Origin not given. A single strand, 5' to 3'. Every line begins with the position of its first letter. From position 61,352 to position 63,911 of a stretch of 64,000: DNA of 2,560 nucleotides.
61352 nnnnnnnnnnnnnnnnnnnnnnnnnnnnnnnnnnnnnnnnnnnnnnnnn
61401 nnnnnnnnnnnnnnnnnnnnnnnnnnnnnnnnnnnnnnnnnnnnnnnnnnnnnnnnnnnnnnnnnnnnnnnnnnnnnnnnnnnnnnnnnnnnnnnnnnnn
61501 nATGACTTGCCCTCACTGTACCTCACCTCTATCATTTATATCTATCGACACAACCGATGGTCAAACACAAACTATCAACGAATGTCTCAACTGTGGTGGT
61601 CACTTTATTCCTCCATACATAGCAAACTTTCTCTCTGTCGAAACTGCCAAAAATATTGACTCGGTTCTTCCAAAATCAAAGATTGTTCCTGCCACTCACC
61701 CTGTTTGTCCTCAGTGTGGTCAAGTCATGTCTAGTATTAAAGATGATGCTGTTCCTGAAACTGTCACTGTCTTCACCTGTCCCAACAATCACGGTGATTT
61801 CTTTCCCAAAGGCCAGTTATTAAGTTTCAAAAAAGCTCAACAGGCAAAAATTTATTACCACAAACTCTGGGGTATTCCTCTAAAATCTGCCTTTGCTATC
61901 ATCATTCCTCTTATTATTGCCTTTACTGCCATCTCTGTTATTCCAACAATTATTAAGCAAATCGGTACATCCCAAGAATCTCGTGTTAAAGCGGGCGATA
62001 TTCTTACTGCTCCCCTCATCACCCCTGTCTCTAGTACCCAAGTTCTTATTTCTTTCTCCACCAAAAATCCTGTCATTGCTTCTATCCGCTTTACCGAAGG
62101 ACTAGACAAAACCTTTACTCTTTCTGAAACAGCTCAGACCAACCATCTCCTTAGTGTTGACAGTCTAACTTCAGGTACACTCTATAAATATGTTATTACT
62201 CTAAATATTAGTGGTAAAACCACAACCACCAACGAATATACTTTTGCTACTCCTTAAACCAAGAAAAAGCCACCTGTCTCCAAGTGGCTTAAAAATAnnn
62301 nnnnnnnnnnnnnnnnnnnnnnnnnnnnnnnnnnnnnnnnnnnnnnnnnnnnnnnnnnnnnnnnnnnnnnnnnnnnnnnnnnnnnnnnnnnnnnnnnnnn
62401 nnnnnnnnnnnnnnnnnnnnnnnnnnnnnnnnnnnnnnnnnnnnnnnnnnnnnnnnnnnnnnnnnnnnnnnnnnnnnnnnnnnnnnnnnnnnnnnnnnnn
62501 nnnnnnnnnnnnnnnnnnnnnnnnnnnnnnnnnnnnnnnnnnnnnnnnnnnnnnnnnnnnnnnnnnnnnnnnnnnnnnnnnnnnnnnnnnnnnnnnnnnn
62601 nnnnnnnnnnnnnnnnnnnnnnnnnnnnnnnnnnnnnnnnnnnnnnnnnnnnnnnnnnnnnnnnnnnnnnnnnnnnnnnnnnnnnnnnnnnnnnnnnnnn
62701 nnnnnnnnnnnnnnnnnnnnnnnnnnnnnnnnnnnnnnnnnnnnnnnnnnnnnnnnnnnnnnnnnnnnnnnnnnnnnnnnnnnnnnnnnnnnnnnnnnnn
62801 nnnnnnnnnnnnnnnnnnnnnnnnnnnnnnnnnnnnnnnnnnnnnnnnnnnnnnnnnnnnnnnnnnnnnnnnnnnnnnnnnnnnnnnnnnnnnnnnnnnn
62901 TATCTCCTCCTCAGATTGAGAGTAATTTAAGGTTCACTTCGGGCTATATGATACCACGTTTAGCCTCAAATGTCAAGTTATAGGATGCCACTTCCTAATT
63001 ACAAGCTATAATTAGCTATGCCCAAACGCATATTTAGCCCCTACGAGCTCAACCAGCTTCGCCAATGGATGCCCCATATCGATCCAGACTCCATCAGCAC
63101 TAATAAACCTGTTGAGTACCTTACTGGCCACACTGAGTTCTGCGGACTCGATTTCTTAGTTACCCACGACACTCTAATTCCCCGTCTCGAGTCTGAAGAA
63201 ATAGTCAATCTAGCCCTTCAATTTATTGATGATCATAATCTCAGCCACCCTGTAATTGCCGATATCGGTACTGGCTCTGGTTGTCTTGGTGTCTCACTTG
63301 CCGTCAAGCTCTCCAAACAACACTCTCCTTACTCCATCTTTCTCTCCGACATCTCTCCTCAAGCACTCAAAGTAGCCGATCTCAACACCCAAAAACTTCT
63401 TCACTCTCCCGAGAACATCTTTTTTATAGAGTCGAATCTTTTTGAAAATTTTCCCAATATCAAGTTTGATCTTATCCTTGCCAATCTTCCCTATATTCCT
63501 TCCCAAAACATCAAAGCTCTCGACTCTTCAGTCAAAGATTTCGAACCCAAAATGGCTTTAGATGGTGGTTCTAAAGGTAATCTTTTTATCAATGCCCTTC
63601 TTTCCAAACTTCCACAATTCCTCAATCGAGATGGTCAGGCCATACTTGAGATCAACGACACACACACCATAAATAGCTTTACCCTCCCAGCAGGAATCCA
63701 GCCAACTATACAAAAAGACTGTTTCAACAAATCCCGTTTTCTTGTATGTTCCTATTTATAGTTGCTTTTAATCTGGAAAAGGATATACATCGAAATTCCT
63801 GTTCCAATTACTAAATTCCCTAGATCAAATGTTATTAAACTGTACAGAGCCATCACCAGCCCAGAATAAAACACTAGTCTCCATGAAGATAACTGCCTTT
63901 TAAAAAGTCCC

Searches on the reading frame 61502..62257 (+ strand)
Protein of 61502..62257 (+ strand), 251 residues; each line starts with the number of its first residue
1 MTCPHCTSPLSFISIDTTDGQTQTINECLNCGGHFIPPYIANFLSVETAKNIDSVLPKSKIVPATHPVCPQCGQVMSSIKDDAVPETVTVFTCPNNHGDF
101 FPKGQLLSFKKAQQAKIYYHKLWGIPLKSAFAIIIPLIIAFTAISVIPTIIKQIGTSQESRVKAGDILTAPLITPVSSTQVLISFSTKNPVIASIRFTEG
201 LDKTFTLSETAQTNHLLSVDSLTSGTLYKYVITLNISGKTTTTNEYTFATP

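Call 8: search_protein_families(library=pfam, proteins=[window:61502-62257:+])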
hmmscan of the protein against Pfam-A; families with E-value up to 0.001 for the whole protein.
window:61502-62257:+ (251 aa): 1 family
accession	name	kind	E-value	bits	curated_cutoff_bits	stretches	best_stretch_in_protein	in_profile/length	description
PF13453.11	Zn_ribbon_TFIIB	-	4.5e-06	26.4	22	0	2-36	1-30/41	Transcription factor zinc-finger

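Call 19: find_related_loci(query=A2, collection=metagenome_contigs, flank=10000)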
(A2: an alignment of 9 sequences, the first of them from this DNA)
Query A2 (251 aa) in metagenome_contigs; peptide patterns used: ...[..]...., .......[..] (x = any residue, [..] = any of these).
147 stretches matched a pattern; 59 encode a relative of the query (tblastn E <= 1e-3); 58 distinct loci.
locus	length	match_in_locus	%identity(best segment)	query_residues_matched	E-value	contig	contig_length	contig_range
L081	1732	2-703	98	18-251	2e-166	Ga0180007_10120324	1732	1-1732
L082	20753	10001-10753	83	1-251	2e-145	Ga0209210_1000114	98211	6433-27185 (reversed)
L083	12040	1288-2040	83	1-251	2e-145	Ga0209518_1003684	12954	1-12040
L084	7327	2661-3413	82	1-251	3e-145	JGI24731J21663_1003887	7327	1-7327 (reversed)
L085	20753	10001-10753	83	1-251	2e-145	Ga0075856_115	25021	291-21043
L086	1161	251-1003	83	1-251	8e-160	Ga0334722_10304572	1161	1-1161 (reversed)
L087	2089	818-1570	82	1-251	3e-155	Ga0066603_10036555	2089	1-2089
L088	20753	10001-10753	82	1-251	3e-144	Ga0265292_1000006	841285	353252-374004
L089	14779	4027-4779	82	1-251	4e-144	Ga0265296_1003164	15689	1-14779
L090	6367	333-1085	82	1-251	4e-143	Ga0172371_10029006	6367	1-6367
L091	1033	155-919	80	1-251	8e-157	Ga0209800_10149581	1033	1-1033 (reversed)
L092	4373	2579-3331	81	1-251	2e-144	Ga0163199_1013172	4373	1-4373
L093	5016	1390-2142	81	1-251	7e-141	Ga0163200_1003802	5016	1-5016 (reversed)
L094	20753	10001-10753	80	1-251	7e-139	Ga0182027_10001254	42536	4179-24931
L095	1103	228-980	78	1-251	6e-153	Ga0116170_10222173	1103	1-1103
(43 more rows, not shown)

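Call 40: find_homologous_proteins(query=window:61502-62254:+, max_evalue=1e-20)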
Query window:61502-62254:+ (251 aa): 147 proteins with E <= 1e-20 among 469 candidates; the best 120 are listed.
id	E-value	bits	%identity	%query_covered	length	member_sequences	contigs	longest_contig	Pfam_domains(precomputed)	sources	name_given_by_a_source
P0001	1.9e-161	553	100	100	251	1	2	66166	PF13453.12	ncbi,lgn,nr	ncbi:MAG TPA: hypothetical protein VLH94_04955 [Spirochaetia bacterium]|nr:hypothetical protein [Spi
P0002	1.1e-146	505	88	100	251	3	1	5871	PF13453.12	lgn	-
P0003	2.5e-144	497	86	100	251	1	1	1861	PF13453.12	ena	-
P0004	5.1e-140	483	84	100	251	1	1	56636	PF13453.12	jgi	jgi:hypothetical protein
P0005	5.2e-140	483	83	100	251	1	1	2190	PF13453.12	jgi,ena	-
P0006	1.1e-139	482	82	100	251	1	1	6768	PF13453.12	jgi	jgi:hypothetical protein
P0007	1.2e-139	482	82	100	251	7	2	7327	PF13453.12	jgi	-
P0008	6.1e-139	480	82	100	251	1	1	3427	PF13453.12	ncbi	-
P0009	6.2e-139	480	82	100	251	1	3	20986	PF13453.12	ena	-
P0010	1.3e-138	478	82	100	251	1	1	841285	PF13453.12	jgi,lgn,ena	-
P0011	2.0e-138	478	82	100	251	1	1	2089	PF13453.12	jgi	-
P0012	1.0e-137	476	81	100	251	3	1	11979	PF13453.12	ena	-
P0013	1.5e-137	475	83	100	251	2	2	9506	PF13453.12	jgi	jgi:uncharacterized protein YbaR (Trm112 family)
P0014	3.0e-137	474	83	100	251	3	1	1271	PF13453.12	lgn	-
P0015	3.1e-137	474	83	100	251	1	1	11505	PF13453.12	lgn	-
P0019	1.6e-134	465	79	100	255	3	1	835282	PF13453.12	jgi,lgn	jgi:hypothetical protein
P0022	6.3e-134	463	81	100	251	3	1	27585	PF13453.12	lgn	-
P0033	1.4e-130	452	78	100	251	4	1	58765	PF13453.12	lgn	-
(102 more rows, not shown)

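Call 41: find_encoding_contigs(protein=P0002, flank=1500, max_places=3)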
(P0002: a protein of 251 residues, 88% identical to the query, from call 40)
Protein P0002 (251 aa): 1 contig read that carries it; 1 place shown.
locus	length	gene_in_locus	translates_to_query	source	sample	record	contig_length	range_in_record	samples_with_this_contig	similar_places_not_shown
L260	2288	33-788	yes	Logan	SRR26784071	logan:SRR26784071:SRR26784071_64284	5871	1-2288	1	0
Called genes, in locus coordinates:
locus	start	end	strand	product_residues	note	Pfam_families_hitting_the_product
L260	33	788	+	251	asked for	PF13453:Zn_ribbon_TFIIB (faint)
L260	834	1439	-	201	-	-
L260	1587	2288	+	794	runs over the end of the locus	PF00122:E1-E2_ATPase, PF00702:Hydrolase, PF13246:Cation_ATPase, PF00689:Cation_ATPase_C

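Call 42: find_encoding_contigs(protein=P0003, flank=1500, max_places=3)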
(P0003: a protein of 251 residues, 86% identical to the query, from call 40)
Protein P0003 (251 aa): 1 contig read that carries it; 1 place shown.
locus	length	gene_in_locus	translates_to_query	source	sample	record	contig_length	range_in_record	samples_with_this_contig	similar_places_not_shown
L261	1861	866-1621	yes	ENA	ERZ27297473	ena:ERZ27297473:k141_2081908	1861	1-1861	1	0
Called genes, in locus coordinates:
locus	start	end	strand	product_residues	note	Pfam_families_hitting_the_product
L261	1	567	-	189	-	?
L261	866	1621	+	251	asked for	PF13453:Zn_ribbon_TFIIB (faint)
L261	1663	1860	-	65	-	?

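Call 43: find_encoding_contigs(protein=P0004, flank=1500, max_places=3)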
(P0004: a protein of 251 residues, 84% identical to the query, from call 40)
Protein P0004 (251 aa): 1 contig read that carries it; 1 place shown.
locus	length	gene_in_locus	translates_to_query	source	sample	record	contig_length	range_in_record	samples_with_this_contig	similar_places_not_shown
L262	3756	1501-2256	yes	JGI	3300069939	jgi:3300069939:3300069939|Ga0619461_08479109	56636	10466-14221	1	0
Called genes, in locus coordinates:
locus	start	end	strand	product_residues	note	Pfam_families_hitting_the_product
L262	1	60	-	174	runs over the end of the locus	-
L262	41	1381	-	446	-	PF00753:Lactamase_B, PF16661:Lactamase_B_6 (weak), PF12706:Lactamase_B_2, PF10996:Beta-Casp, PF07521:RMMBL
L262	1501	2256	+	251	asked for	PF13453:Zn_ribbon_TFIIB (faint)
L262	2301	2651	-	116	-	-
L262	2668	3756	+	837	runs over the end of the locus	PF00122:E1-E2_ATPase, PF00702:Hydrolase, PF13246:Cation_ATPase, PF00689:Cation_ATPase_C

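Call 44: find_encoding_contigs(protein=P0019, flank=1500, max_places=3)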
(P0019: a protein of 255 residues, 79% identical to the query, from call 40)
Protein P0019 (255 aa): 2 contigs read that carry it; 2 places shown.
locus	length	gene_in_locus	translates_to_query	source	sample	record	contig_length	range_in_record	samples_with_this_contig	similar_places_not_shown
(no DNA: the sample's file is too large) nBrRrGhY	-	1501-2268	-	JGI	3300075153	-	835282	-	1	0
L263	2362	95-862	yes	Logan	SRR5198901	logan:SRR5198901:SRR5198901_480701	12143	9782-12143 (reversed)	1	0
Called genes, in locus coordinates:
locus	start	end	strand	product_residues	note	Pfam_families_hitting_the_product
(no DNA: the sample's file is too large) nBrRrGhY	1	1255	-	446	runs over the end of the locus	PF00753:Lactamase_B, PF23023:Anti-Pycsar_Apyc1 (weak), PF16661:Lactamase_B_6, PF12706:Lactamase_B_2, PF10996:Beta-Casp, PF07521:RMMBL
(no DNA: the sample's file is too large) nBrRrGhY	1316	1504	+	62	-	-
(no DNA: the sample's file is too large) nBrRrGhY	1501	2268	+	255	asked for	PF13453:Zn_ribbon_TFIIB (faint)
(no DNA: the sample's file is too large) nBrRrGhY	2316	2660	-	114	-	-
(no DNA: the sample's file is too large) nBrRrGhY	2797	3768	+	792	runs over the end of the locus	PF00122:E1-E2_ATPase, PF00702:Hydrolase, PF13246:Cation_ATPase, PF00689:Cation_ATPase_C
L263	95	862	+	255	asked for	PF13453:Zn_ribbon_TFIIB (faint)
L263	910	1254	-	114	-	-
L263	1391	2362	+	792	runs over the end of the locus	PF00122:E1-E2_ATPase, PF00702:Hydrolase, PF13246:Cation_ATPase, PF00689:Cation_ATPase_C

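Call 58: find_encoding_contigs(protein=P0009, flank=700, max_places=2)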
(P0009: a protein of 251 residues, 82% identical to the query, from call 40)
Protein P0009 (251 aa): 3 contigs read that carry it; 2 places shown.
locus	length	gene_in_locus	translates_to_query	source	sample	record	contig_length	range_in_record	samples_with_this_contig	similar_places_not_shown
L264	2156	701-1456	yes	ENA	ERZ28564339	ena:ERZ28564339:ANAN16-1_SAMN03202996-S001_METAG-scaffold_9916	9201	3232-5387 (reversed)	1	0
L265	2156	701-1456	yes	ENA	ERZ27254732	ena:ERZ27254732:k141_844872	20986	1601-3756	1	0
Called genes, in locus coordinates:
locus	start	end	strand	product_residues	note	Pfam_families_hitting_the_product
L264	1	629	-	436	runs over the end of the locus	PF00753:Lactamase_B, PF16661:Lactamase_B_6 (weak), PF23023:Anti-Pycsar_Apyc1 (weak), PF12706:Lactamase_B_2, PF10996:Beta-Casp, PF07521:RMMBL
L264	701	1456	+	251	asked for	PF13453:Zn_ribbon_TFIIB (faint)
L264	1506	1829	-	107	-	-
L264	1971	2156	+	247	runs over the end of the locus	PF05175:MTS, PF06325:PrmA (weak), PF13847:Methyltransf_31 (weak)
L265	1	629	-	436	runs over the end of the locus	PF00753:Lactamase_B, PF16661:Lactamase_B_6 (weak), PF23023:Anti-Pycsar_Apyc1 (weak), PF12706:Lactamase_B_2, PF10996:Beta-Casp, PF07521:RMMBL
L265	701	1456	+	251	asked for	PF13453:Zn_ribbon_TFIIB (faint)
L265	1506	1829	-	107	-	-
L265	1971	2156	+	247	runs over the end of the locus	PF05175:MTS, PF06325:PrmA (weak), PF13847:Methyltransf_31 (weak)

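Call 59: find_encoding_contigs(protein=P0012, flank=700, max_places=2)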
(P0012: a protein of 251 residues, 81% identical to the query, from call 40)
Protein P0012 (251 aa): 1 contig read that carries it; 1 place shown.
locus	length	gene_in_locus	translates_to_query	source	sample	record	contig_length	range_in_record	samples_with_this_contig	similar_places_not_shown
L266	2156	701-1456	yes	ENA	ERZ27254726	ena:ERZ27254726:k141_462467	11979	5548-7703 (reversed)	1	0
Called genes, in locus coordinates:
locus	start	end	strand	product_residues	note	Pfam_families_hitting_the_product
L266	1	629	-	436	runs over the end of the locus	PF00753:Lactamase_B, PF16661:Lactamase_B_6 (weak), PF23023:Anti-Pycsar_Apyc1 (weak), PF12706:Lactamase_B_2, PF10996:Beta-Casp, PF07521:RMMBL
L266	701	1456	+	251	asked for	PF13453:Zn_ribbon_TFIIB (faint)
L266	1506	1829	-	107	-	-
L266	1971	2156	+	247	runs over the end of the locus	PF05175:MTS, PF06325:PrmA (weak), PF13847:Methyltransf_31 (weak)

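Call 60: find_encoding_contigs(protein=P0015, flank=700, max_places=2)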
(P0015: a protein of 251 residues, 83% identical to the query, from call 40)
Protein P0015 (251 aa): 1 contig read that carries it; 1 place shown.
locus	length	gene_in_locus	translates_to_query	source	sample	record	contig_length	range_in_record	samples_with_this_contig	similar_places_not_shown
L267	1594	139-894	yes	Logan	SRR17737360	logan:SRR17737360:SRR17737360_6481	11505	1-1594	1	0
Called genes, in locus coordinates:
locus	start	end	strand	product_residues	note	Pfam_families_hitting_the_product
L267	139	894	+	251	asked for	PF13453:Zn_ribbon_TFIIB (faint)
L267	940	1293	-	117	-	-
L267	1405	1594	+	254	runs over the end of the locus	PF05175:MTS, PF06325:PrmA (weak), PF13847:Methyltransf_31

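Call 61: find_encoding_contigs(protein=P0022, flank=700, max_places=2)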
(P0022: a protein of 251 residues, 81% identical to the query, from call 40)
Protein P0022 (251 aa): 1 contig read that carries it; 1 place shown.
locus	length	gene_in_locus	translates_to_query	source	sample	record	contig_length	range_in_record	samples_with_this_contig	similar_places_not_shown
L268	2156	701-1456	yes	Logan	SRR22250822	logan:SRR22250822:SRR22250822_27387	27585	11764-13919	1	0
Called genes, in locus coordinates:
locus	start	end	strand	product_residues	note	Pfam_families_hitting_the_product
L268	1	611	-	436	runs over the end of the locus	PF00753:Lactamase_B, PF16661:Lactamase_B_6, PF23023:Anti-Pycsar_Apyc1 (weak), PF12706:Lactamase_B_2, PF10996:Beta-Casp, PF07521:RMMBL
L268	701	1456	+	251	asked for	PF13453:Zn_ribbon_TFIIB (faint)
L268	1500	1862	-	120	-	-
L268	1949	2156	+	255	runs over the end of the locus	PF05175:MTS, PF06325:PrmA, PF13649:Methyltransf_25 (faint), PF13847:Methyltransf_31, PF08242:Methyltransf_12 (weak)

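Call 62: find_encoding_contigs(protein=P0033, flank=700, max_places=2)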
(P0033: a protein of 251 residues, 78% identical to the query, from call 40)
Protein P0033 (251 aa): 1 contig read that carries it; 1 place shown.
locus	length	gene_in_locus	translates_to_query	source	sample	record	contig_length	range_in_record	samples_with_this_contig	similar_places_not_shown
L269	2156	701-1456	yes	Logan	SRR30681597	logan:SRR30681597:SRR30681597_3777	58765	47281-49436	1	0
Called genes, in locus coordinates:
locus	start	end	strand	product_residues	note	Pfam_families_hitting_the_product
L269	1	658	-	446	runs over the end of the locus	PF00753:Lactamase_B, PF23023:Anti-Pycsar_Apyc1 (weak), PF16661:Lactamase_B_6, PF12706:Lactamase_B_2, PF10996:Beta-Casp, PF07521:RMMBL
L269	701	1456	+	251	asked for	PF13453:Zn_ribbon_TFIIB (faint)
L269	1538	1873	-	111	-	-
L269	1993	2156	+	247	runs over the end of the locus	PF05175:MTS (weak), PF06325:PrmA (weak), PF13847:Methyltransf_31 (weak)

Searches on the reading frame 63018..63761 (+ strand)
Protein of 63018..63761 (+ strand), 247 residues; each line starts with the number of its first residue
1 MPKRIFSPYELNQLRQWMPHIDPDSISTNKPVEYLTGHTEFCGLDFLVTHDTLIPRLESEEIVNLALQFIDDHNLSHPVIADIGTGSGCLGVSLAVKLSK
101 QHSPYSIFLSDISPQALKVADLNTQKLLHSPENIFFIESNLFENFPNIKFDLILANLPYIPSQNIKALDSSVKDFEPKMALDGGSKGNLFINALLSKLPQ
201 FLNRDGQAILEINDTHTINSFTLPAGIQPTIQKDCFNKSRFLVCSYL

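Call 8: search_protein_families(library=pfam, proteins=[window:63018-63761:+])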
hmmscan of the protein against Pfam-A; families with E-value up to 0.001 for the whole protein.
window:63018-63761:+ (247 aa): 5 families
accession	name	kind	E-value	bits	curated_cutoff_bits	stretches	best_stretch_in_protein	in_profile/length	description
PF05175.20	MTS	-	5.1e-09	36.4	23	1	77-161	32-110/170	Methyltransferase small domain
PF06325.19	PrmA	-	3.8e-07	30.3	22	1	64-157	149-234/296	Ribosomal protein L11 methyltransferase (PrmA)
PF13847.12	Methyltransf_31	-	5.3e-07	29.9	27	1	79-158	6-83/145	Methyltransferase domain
PF08242.18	Methyltransf_12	-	2.9e-05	25.1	30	1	82-156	2-72/98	Methyltransferase domain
PF13649.12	Methyltransf_25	-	4.2e-05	24.6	27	1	80-167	1-84/97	Methyltransferase domain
